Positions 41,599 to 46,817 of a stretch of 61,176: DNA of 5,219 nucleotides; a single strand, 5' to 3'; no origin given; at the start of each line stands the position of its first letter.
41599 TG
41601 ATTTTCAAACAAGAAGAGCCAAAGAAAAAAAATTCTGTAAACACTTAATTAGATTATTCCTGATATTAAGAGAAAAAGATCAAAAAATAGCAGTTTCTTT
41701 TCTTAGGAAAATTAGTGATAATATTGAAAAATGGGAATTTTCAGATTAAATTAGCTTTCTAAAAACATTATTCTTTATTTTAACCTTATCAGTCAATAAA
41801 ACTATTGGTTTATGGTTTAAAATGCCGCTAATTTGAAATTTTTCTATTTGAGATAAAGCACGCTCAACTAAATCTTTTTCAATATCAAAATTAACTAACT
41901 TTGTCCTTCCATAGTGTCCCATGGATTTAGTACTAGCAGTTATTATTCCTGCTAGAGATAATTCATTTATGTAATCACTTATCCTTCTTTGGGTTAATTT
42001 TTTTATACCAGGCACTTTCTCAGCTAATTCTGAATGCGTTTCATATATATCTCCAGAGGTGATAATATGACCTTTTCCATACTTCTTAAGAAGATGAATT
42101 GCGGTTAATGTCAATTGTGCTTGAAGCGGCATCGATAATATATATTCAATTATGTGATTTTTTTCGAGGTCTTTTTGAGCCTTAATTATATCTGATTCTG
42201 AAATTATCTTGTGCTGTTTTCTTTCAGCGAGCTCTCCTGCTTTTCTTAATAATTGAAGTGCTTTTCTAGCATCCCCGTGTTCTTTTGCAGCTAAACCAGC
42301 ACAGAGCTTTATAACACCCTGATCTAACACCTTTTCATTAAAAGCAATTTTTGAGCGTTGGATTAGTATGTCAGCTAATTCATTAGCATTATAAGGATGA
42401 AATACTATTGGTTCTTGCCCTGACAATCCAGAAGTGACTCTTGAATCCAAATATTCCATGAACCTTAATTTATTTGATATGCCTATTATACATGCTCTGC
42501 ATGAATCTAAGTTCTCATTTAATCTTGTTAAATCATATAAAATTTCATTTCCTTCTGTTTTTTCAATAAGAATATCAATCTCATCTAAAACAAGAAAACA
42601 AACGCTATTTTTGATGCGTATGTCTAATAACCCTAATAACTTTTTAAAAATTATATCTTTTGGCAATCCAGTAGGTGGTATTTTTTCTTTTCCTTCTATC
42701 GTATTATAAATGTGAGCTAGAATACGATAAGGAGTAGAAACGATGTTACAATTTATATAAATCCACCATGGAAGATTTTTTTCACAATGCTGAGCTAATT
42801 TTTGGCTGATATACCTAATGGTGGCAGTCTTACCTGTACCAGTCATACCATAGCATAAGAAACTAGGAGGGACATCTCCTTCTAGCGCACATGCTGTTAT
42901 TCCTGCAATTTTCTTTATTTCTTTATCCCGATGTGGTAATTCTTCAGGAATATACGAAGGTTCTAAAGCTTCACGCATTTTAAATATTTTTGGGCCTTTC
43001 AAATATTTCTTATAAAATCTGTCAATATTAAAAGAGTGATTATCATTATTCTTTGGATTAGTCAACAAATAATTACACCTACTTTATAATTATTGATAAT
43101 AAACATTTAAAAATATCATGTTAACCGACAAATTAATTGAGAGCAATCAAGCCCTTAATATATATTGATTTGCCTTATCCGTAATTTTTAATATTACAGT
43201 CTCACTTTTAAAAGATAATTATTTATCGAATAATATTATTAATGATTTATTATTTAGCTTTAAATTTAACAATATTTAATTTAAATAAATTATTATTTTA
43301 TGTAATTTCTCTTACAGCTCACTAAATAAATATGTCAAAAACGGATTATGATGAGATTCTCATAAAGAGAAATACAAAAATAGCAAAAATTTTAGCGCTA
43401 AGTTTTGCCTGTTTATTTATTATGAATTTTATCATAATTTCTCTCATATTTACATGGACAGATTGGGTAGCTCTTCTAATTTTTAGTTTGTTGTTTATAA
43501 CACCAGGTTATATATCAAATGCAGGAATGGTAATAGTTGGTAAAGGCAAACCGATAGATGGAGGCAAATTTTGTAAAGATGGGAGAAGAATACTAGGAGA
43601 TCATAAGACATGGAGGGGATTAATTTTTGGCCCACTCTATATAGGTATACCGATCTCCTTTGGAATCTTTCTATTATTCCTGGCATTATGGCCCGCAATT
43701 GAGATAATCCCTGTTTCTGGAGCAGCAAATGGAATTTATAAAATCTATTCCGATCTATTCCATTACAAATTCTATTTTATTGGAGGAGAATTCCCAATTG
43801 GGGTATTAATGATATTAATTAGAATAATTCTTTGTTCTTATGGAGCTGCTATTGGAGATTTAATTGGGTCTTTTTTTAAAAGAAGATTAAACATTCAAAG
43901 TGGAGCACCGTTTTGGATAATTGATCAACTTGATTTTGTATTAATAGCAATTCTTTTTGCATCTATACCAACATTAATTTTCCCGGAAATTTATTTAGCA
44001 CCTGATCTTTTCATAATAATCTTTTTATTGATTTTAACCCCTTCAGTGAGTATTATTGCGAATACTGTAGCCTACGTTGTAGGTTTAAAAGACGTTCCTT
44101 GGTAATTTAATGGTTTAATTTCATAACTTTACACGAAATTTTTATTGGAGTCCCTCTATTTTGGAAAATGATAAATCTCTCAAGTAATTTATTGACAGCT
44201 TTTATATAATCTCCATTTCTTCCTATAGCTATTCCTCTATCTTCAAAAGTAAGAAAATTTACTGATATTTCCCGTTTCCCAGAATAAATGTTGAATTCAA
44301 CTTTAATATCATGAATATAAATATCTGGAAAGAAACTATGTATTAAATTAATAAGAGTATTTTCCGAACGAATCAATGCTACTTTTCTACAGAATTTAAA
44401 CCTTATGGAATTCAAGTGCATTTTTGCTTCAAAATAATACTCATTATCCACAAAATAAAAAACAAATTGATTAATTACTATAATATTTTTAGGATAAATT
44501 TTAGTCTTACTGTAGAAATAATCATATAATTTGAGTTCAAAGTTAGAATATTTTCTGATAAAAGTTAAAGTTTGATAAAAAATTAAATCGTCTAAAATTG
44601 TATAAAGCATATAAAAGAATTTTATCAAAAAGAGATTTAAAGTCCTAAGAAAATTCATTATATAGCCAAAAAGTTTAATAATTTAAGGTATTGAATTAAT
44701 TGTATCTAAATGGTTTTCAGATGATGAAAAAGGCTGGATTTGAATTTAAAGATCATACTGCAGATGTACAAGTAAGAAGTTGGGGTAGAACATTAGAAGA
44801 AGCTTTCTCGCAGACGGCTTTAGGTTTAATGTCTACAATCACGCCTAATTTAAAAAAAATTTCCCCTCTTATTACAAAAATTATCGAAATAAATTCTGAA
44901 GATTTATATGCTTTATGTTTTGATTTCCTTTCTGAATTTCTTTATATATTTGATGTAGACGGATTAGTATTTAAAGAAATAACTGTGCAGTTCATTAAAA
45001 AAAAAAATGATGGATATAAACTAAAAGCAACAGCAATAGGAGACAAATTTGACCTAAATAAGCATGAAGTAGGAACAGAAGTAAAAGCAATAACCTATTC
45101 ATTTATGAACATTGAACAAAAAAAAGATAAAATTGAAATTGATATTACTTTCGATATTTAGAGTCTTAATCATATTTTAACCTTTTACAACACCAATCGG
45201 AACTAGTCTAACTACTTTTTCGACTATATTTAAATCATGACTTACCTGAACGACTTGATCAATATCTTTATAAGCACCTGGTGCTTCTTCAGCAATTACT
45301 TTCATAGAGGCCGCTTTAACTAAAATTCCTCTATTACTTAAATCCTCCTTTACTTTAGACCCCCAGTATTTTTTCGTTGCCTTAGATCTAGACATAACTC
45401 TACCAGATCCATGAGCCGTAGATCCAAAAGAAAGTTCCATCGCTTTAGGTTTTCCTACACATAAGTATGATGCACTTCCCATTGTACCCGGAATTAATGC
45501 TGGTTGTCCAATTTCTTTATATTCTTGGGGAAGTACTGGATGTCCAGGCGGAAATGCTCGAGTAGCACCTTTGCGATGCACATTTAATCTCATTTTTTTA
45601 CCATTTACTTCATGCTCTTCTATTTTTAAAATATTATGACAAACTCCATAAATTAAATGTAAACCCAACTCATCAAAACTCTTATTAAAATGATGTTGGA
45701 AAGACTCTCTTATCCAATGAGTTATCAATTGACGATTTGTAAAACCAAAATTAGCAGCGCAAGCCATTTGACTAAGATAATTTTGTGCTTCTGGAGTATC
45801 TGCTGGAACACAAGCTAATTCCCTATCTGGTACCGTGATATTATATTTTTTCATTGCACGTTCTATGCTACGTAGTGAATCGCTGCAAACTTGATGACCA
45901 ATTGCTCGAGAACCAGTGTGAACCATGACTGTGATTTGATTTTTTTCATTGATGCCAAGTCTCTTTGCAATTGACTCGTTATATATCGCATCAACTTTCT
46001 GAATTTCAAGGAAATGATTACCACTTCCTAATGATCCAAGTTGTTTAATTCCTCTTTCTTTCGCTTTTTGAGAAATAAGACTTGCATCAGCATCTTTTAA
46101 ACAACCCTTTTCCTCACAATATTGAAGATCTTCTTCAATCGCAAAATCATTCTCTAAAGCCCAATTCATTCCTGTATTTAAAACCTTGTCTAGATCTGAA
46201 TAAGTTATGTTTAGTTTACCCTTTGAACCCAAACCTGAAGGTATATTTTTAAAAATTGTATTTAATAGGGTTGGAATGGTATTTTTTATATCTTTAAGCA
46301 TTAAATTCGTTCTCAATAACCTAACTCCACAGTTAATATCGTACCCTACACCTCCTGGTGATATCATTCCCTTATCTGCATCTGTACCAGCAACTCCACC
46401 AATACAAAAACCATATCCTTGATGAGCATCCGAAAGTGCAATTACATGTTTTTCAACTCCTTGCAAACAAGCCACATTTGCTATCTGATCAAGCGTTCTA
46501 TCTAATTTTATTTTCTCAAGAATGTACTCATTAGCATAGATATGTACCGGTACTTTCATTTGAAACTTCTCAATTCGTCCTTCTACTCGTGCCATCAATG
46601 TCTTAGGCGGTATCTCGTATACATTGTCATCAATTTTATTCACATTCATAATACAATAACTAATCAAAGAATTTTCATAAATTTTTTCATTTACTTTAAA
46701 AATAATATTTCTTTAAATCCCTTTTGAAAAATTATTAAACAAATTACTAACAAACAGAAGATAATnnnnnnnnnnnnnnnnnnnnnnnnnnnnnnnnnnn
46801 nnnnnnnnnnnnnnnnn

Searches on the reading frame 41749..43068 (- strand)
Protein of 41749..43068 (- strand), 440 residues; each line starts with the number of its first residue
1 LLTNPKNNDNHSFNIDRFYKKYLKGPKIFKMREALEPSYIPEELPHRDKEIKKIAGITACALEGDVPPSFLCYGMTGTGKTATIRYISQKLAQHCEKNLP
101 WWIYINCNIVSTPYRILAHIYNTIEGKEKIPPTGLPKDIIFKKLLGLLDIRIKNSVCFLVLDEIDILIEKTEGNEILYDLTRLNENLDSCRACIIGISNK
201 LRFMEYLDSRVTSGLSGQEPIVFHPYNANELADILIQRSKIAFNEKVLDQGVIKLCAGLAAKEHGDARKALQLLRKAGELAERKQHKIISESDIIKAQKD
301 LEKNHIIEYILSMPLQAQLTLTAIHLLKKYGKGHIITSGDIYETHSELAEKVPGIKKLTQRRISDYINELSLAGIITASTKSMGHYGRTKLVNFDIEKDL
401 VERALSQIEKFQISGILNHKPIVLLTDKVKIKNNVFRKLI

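Call 77: search_protein_families(library=pfam, proteins=[window:41749-43068:-], max_evalue=0.00001)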
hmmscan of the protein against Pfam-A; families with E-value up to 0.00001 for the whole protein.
window:41749-43068:- (440 aa): 5 families
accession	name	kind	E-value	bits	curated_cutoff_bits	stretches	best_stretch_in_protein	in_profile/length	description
PF22703.2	Cdc6_lid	-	4e-24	84.7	27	1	233-299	2-68/68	Cdc6 AAA+ ATPase-type lid domain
PF09079.17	Cdc6_C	-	7.6e-21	74.3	25.1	1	310-404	3-96/96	CDC6, C terminal winged helix domain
PF22606.2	Cdc6-ORC-like_ATPase_lid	-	4.8e-08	33.2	27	1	226-282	1-57/60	Cdc6/ORC-like, ATPase lid domain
PF13401.12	AAA_22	-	6.7e-08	33.3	27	1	70-195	8-121/130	AAA domain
PF13191.12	AAA_16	-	8.3e-08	33.3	32.6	1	43-124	1-82/167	AAA ATPase domain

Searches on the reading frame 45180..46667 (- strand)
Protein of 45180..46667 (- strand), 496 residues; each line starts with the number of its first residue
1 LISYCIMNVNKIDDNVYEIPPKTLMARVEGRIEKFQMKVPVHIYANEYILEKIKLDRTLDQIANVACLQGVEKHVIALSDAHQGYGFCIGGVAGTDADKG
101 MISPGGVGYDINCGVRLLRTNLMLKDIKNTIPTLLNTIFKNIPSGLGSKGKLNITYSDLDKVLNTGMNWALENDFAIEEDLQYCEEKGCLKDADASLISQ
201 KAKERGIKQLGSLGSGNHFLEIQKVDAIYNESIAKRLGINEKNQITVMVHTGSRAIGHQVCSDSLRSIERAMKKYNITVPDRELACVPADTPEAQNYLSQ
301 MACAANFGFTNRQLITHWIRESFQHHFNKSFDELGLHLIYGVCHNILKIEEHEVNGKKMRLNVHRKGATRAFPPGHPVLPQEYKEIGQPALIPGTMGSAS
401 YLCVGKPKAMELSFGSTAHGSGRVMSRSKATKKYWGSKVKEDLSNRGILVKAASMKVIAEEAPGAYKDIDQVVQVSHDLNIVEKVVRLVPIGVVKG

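Call 77: search_protein_families(library=pfam, proteins=[window:45180-46667:-], max_evalue=0.00001)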
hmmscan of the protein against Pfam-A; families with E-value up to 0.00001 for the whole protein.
window:45180-46667:- (496 aa): 1 family
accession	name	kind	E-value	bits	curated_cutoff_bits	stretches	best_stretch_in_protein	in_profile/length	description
PF01139.22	RtcB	-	6.4e-170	566.4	27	1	61-496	1-426/426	tRNA-splicing ligase RtcB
